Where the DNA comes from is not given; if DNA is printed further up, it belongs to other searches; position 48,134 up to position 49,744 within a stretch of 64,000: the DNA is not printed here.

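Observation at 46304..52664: ROK-regulated amino-sugar locus combining NtdA-like aminotransferase, NtdC-like oxidoreductase, SGNH-like protein and NagA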

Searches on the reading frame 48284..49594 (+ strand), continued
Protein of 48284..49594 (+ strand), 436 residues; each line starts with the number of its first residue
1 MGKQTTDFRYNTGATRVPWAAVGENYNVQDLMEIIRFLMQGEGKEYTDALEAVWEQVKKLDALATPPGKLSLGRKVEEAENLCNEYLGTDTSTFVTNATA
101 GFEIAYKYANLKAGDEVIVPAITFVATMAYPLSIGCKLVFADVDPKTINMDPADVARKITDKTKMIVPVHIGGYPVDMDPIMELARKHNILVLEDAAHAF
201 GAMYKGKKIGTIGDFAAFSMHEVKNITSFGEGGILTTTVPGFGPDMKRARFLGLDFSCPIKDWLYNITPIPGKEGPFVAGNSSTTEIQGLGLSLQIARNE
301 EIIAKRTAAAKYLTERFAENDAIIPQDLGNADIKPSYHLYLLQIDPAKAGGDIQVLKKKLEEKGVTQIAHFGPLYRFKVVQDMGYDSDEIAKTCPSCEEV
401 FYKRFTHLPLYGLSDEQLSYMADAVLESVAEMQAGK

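Call 54: search_solved_structures(query=L022:3950-4888:-, max_evalue=0.01)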
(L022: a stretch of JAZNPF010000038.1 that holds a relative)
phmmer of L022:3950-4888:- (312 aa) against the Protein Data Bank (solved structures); distinct sequences matched with E-value up to 0.01: 8.
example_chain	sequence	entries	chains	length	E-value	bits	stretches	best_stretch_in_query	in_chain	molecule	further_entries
3hn6_A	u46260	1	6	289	1.9e-06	30.5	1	75-196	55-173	Glucosamine-6-phosphate deaminase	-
1ne7_A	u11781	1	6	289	2.8e-05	26.6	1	77-251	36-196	Glucosamine-6-phosphate isomerase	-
7lqn_A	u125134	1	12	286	3.8e-05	26.2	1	79-254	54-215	Glucosamine-6-phosphate deaminase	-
5hj5_A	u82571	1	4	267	0.00022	23.7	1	78-212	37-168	Glucosamine-6-phosphate deaminase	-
4r7t_A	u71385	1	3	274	0.00024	23.6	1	78-211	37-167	Glucosamine-6-phosphate deaminase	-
1cd5_A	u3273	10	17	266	0.00024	23.5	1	77-253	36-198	PROTEIN (GLUCOSAMINE 6-PHOSPHATE DEAMINASE) | GLUCOSAMINE 6-PHOSPHATE DEAMINASE | GLUCOSAMINE-6-PHOSPHATE DEAMINASE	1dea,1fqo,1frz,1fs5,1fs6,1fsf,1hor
1jt9_A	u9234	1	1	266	0.00046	22.6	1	77-221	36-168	Glucosamine-6-Phosphate deaminase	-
7lqm_A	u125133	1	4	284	0.00052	22.4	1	72-198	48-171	Glucosamine-6-phosphate deaminase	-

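Call 57: search_protein_representatives(protein=window:48284-49594:+)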
Query: 436 residues. Proteins with E-value up to 0.001 (for the whole library): 48983; up to 1e-10: 26779; up to 1e-30: 1433. The best 150 are listed.
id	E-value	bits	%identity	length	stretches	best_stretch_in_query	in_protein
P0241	4.0e-172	589.4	68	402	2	177-435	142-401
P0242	2.5e-171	586.8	60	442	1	1-435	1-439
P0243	1.5e-124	432.8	80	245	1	193-435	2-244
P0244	1.4e-113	396.6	43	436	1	1-433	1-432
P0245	4.5e-111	388.3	56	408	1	35-350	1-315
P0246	1.2e-99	350.7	59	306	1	6-275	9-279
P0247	2.1e-98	346.5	71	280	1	1-219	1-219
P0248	1.4e-95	337.3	55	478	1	4-299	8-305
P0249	8.4e-91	321.5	79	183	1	254-436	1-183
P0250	2.6e-88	313.4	70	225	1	118-326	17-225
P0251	8.8e-85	301.7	90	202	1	1-154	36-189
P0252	5.4e-79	282.6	53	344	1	182-433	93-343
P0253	5.5e-73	262.8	62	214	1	1-194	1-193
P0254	3.6e-72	260.1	71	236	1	1-171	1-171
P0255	4.3e-72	259.9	55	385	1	32-273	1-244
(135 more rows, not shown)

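Call 59: find_homologous_proteins(query=P0242, max_evalue=1e-30)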
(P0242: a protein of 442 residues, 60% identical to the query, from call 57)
Query P0242 (442 aa): 6930 proteins with E <= 1e-30 among 8000 candidates; the best 120 are listed.
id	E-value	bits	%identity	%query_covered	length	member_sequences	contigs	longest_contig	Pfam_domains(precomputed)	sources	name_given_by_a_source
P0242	5.1e-295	996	100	100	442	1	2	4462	PF00266.26,PF01041.24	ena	-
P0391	2.0e-293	991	99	100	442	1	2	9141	PF00266.26,PF01041.24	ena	-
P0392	5.0e-291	983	98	100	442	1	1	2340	PF00266.26,PF01041.24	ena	-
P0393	1.3e-290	982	98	100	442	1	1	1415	PF00266.26,PF01041.24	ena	-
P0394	1.7e-290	982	98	100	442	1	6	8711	PF00266.26,PF01041.24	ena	-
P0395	2.8e-290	981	98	100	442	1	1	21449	PF00266.26,PF01041.24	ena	-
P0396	3.4e-290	981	98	100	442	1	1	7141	PF00266.26,PF01041.24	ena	-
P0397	6.2e-290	980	98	100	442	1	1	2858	PF00266.26,PF01041.24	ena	-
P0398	1.1e-289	979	98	100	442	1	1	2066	PF00266.26,PF01041.24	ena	-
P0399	2.8e-289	977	98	100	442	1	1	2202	PF00266.26,PF01041.24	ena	-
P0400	3.5e-273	924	92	99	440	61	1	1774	PF00266.26,PF01041.24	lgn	-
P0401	7.8e-269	910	90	99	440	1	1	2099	PF00266.26,PF01041.24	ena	-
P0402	3.2e-267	905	89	99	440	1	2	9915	PF00266.26,PF01041.24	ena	-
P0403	9.6e-267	903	90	99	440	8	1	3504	PF00266.26,PF01041.24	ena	-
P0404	1.8e-265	899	89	99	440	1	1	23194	PF00266.26,PF01041.24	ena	-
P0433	1.9e-252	856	85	98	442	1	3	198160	PF00266.26,PF01041.24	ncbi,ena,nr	ncbi:MAG: DegT/DnrJ/EryC1/StrS family aminotransferase [Kiritimatiellae bacterium]|nr:DegT/DnrJ/EryC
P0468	3.7e-245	832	83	99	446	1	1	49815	PF00266.26,PF01041.24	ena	-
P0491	5.5e-237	805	81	99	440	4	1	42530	PF01041.24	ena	-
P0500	3.5e-235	799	80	99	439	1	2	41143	PF00266.26,PF01041.24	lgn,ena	-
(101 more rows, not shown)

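Call 60: find_encoding_contigs(protein=P0433, flank=10000, max_places=3)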
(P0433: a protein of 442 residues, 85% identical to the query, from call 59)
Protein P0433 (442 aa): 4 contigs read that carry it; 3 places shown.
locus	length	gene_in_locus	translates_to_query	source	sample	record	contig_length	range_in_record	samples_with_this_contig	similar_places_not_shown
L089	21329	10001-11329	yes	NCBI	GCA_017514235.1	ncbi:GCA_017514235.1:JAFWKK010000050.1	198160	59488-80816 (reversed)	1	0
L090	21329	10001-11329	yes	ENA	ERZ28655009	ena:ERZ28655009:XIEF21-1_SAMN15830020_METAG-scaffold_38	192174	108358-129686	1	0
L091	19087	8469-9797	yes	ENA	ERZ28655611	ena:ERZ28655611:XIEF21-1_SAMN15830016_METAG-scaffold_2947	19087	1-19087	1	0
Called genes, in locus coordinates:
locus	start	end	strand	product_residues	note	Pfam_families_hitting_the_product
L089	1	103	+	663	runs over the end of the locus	PF02922:CBM_48 (weak), PF00128:Alpha-amylase, PF02806:Alpha-amylase_C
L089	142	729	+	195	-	-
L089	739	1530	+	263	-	PF02405:MlaE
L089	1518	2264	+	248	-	PF00005:ABC_tran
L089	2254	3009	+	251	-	PF02470:MlaD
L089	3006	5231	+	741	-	PF01136:Peptidase_U32, PF12392:DUF3656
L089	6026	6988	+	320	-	-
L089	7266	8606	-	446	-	PF01053:Cys_Met_Meta_PP, PF00155:Aminotran_1_2 (faint), PF01041:DegT_DnrJ_EryC1, PF01212:Beta_elim_lyase (weak)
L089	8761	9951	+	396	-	PF13377:Peripla_BP_3, PF12833:HTH_18, PF00165:HTH_AraC (weak)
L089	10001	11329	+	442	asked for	PF01041:DegT_DnrJ_EryC1, PF00266:Aminotran_5 (weak)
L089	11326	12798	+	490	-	PF00069:Pkinase, PF07714:PK_Tyr_Ser-Thr, PF08238:Sel1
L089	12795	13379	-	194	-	PF04542:Sigma70_r2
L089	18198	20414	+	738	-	PF00912:Transgly, PF00905:Transpeptidase, PF06832:BiPBP_C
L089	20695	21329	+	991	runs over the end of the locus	PF12705:PDDEXK_1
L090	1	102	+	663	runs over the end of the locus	PF02922:CBM_48 (weak), PF00128:Alpha-amylase, PF02806:Alpha-amylase_C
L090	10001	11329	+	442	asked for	PF01041:DegT_DnrJ_EryC1, PF00266:Aminotran_5 (weak)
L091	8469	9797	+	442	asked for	PF01041:DegT_DnrJ_EryC1, PF00266:Aminotran_5 (weak)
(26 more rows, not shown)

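Call 61: find_encoding_contigs(protein=P0468, flank=10000, max_places=2)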
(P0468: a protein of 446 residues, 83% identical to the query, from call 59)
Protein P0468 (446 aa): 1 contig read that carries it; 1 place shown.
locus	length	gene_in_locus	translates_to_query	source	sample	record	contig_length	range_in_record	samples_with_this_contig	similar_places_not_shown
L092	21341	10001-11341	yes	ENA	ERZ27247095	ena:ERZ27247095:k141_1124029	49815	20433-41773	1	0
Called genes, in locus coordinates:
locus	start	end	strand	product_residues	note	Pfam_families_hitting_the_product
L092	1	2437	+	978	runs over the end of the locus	-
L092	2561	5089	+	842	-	PF00521:DNA_topoisoIV, PF03989:DNA_gyraseA_C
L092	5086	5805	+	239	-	-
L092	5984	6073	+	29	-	-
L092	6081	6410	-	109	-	PF05016:ParE_toxin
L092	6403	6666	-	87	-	PF02604:PhdYeFM_antitox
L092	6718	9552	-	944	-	PF17757:UvrB_inter, PF02559:CarD_TRCF_RID, PF00270:DEAD, PF04851:ResIII, PF00271:Helicase_C, PF03461:TRCF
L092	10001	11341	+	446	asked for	PF00266:Aminotran_5 (weak), PF01041:DegT_DnrJ_EryC1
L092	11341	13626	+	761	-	-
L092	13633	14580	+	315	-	-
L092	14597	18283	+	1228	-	PF16255:Lipase_GDSL_lke, PF16889:Hepar_II_III_N, PF07940:Hepar_II_III_C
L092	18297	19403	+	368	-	PF10518:TAT_signal (weak)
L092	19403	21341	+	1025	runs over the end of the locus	PF02837:Glyco_hydro_2_N, PF22666:Glyco_hydro_2_N2 (weak), PF00703:Glyco_hydro_2, PF02836:Glyco_hydro_2_C, PF16353:LacZ_4, PF02929:Bgal_small_N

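Call 68: find_encoding_contigs(protein=P0491, flank=8000, max_places=2)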
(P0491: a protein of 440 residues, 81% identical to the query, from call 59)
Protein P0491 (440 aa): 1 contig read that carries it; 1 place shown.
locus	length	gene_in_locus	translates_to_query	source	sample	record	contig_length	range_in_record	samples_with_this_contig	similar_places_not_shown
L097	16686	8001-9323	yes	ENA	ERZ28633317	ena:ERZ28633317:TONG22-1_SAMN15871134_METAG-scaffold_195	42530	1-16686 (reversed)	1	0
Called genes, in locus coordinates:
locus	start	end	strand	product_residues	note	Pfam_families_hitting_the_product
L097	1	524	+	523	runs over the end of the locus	PF13385:Laminin_G_3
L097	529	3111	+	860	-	PF07745:Glyco_hydro_53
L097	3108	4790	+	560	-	PF01522:Polysacc_deac_1, PF01156:IU_nuc_hydro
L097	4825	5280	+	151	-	-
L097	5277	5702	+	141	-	-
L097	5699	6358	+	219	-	-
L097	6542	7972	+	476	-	PF02690:Na_Pi_cotrans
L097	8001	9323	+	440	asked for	PF01041:DegT_DnrJ_EryC1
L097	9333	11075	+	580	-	PF08497:Radical_SAM_N, PF04055:Radical_SAM (weak), PF11842:DUF3362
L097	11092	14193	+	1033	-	PF00133:tRNA-synt_1, PF09334:tRNA-synt_1g (weak), PF08264:Anticodon_1, PF19302:DUF5915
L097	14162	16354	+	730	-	PF22745:Nlig-Ia, PF01653:DNA_ligase_aden, PF03120:OB_DNA_ligase, PF03119:DNA_ligase_ZBD, PF00533:BRCT (weak)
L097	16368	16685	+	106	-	?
